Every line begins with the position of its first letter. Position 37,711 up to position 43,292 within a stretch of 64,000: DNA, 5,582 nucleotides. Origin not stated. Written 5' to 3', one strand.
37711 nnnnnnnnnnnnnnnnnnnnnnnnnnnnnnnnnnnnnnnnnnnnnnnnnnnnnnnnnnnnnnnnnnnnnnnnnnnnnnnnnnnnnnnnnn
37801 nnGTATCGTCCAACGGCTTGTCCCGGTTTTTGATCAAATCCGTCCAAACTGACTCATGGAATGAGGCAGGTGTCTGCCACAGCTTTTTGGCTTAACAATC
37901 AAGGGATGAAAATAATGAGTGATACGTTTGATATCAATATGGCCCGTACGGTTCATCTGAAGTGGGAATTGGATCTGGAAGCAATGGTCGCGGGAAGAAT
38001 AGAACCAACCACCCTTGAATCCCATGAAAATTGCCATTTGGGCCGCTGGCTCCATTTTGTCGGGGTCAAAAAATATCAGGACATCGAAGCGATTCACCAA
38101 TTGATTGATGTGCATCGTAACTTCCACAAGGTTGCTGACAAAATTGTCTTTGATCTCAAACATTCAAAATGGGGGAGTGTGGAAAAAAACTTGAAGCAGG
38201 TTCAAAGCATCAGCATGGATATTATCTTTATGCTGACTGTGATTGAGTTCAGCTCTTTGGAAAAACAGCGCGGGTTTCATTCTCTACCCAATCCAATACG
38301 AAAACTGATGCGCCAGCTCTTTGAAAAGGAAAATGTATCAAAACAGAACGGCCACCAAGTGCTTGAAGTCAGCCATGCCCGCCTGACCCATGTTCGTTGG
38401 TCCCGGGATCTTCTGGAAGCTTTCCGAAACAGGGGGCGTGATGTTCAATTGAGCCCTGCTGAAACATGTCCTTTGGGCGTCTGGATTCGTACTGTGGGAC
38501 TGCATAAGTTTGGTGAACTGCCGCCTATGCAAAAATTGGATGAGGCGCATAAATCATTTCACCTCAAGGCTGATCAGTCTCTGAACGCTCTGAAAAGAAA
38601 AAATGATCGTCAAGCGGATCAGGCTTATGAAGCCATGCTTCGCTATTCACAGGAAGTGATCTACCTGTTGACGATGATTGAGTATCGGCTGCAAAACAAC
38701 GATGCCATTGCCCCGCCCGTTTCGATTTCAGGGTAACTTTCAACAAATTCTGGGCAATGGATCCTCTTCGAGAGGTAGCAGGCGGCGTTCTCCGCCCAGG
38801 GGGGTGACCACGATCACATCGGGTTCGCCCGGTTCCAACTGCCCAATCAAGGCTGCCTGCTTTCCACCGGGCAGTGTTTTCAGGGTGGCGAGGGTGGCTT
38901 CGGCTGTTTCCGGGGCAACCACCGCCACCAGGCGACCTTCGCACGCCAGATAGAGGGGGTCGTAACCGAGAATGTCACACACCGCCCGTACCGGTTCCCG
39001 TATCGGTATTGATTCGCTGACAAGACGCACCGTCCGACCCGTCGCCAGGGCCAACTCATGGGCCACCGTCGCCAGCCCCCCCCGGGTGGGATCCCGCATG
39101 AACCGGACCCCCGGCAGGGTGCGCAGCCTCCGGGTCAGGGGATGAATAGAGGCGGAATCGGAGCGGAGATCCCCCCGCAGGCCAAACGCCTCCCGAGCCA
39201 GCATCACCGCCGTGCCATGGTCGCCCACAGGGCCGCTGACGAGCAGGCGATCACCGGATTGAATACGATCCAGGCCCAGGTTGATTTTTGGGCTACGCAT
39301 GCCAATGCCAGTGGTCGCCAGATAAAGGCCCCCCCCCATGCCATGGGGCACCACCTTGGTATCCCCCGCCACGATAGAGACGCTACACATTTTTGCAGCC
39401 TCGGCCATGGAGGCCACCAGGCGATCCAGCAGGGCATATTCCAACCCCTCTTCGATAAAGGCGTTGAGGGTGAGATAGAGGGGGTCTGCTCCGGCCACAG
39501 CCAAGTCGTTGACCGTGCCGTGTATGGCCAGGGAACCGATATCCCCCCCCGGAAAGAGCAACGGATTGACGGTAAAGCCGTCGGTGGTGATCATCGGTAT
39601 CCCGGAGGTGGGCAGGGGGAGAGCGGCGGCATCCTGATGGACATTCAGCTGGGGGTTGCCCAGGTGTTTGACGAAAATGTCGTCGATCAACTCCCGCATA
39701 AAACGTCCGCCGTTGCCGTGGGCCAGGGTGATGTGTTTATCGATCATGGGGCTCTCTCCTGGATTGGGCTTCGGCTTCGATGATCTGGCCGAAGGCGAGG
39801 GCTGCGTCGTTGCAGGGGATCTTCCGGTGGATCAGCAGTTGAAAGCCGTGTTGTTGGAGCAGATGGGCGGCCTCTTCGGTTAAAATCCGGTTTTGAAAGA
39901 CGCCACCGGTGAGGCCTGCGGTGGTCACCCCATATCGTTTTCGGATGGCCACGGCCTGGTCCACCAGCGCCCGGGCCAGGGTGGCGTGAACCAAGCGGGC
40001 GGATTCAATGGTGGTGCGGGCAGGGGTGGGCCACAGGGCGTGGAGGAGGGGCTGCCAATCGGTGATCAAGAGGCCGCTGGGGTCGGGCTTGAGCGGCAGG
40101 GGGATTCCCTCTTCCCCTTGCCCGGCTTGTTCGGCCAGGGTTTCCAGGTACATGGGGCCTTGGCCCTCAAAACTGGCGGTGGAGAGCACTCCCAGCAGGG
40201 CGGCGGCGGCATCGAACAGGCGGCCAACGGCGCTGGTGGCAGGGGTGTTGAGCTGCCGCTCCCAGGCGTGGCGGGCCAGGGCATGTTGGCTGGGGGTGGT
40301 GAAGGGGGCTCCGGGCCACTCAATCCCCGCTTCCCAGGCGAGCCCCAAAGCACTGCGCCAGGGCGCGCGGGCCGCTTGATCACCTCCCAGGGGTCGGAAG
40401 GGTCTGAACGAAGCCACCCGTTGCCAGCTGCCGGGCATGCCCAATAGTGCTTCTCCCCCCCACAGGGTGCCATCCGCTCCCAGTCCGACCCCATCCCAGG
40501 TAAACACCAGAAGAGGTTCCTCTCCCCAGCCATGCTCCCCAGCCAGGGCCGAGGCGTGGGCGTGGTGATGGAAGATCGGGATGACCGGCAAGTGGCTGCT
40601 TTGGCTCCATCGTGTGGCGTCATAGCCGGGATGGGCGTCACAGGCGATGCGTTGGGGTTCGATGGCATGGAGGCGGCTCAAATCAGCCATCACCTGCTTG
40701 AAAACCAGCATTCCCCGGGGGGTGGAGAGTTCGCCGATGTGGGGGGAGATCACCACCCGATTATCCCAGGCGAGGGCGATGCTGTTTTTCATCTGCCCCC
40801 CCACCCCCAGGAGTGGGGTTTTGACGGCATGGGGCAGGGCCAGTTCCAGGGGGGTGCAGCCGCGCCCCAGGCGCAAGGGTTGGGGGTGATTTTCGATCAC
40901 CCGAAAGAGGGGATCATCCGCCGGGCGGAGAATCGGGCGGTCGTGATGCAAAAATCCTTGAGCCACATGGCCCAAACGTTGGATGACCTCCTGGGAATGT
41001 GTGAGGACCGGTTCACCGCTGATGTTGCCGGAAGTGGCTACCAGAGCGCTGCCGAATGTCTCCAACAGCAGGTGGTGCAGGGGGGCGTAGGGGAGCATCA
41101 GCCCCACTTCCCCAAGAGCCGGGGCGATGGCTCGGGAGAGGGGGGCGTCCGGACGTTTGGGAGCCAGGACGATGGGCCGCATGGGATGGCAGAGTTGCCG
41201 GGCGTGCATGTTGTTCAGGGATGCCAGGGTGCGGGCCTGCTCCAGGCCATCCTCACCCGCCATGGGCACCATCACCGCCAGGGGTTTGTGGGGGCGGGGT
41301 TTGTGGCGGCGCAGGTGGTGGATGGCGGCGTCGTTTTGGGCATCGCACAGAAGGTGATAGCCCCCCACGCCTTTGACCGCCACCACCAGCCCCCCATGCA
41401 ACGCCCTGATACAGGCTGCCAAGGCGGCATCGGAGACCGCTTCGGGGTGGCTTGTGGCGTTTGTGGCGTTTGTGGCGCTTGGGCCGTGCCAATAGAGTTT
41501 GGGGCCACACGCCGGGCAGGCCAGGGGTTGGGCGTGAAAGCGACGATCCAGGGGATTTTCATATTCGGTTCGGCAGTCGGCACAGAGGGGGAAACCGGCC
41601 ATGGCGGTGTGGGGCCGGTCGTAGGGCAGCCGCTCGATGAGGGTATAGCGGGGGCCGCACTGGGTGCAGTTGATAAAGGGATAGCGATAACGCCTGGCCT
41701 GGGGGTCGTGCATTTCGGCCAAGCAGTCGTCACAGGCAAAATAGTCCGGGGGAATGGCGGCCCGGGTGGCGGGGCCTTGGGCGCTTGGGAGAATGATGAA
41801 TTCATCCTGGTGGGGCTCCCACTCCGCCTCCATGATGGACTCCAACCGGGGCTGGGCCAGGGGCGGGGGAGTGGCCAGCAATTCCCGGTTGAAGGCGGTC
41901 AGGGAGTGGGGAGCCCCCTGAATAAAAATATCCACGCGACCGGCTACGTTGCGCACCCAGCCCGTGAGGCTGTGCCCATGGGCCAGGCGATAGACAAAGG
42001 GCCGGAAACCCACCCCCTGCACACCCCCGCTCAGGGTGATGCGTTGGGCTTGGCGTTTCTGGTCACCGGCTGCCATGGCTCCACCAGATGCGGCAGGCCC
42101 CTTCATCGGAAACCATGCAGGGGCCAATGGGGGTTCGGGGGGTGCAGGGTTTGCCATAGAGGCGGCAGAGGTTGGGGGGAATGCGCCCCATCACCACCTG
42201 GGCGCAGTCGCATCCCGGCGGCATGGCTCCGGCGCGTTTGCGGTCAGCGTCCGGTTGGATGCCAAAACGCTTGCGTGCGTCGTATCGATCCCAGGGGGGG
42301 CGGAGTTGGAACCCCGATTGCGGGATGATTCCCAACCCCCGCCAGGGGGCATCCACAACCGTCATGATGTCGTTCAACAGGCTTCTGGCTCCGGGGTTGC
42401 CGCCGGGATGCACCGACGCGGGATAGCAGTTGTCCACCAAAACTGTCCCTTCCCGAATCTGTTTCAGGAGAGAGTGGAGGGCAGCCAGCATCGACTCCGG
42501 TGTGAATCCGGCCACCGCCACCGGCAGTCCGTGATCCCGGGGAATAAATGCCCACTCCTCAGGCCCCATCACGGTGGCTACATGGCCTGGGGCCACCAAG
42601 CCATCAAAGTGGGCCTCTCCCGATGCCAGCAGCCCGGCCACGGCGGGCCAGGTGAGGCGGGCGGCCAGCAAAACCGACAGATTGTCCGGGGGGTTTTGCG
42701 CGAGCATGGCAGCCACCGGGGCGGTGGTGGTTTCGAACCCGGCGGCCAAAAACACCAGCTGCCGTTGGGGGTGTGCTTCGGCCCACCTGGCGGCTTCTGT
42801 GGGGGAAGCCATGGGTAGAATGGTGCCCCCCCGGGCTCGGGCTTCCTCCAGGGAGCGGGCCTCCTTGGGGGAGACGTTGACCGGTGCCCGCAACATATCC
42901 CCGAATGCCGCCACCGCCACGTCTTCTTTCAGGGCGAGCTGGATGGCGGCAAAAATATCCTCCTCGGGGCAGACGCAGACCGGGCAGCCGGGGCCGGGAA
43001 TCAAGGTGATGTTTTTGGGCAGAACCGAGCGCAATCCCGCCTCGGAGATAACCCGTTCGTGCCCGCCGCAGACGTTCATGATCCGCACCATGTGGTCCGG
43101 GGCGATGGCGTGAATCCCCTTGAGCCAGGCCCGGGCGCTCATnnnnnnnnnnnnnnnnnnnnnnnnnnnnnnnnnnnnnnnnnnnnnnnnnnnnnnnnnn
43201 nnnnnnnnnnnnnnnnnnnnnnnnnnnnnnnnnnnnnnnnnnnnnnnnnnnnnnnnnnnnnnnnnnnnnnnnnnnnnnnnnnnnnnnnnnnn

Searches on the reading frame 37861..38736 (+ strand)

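Call 3: search_protein_families(library=pfam, proteins=[window:37861-38736:+], max_evalue=0.01)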
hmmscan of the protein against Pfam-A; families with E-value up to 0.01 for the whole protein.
window:37861-38736:+ (291 aa): 2 families
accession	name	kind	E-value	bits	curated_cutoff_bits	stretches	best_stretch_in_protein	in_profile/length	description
PF13682.11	CZB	-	3.2e-17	63.1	29.4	2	32-96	1-64/64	Chemoreceptor zinc-binding domain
PF21118.2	DosC_2nd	-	0.0051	17.4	31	0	32-126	10-105/110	DosC CZB-like middle domain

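Call 74: search_protein_families(library=ncbifam, proteins=[window:37861-38736:+], max_evalue=0.00001)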
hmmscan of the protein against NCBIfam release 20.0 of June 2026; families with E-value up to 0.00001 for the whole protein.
window:37861-38736:+ (291 aa): 1 family
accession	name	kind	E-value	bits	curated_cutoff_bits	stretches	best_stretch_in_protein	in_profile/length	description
NF007380.0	PRK09894.1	equivalog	1.1e-15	57.8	256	2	16-162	6-155/296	diguanylate cyclase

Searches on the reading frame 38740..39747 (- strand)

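Call 20: search_protein_families(library=pfam, proteins=[window:38740-39747:-], max_evalue=0.01)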
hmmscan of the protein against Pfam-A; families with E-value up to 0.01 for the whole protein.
window:38740-39747:- (335 aa): 2 families
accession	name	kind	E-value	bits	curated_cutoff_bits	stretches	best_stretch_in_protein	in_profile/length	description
PF02769.27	AIRS_C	-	1.5e-22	80.9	23.1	1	163-310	1-151/156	AIR synthase related protein, C-terminal domain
PF00586.29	AIRS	-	1.7e-18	67.5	24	1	38-150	2-111/112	AIR synthase related protein, N-terminal domain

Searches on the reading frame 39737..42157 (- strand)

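Call 20: search_protein_families(library=pfam, proteins=[window:39737-42157:-], max_evalue=0.01)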
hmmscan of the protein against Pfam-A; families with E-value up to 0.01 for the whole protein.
window:39737-42157:- (806 aa): 5 families
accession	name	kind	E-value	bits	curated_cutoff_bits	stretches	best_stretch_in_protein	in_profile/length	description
PF22521.2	HypF_C_2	-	2e-66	224.6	27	1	552-791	2-241/241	Carbamoyltransferase, Kae1-like Domain, second subdomain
PF01300.24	Sua5_yciO_yrdC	-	1.8e-38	132.3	25.1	1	252-431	2-178/178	Telomere recombination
PF07503.17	zf-HYPF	-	1.4e-32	111.6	23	2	142-174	2-34/34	HypF finger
PF17788.7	HypF_C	-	2.2e-27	96.1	23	1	446-541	3-99/99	HypF Kae1-like domain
PF00708.24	Acylphosphatase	-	1.7e-16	60.7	22.5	1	39-117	2-78/85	Acylphosphatase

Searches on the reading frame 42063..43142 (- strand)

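Call 20: search_protein_families(library=pfam, proteins=[window:42063-43142:-], max_evalue=0.01)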
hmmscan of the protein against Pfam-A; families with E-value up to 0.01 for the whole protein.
window:42063-43142:- (359 aa): 1 family
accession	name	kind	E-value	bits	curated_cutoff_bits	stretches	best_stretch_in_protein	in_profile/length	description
PF01924.21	HypD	-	3e-119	398.7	25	1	3-356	3-350/351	Hydrogenase formation hypA family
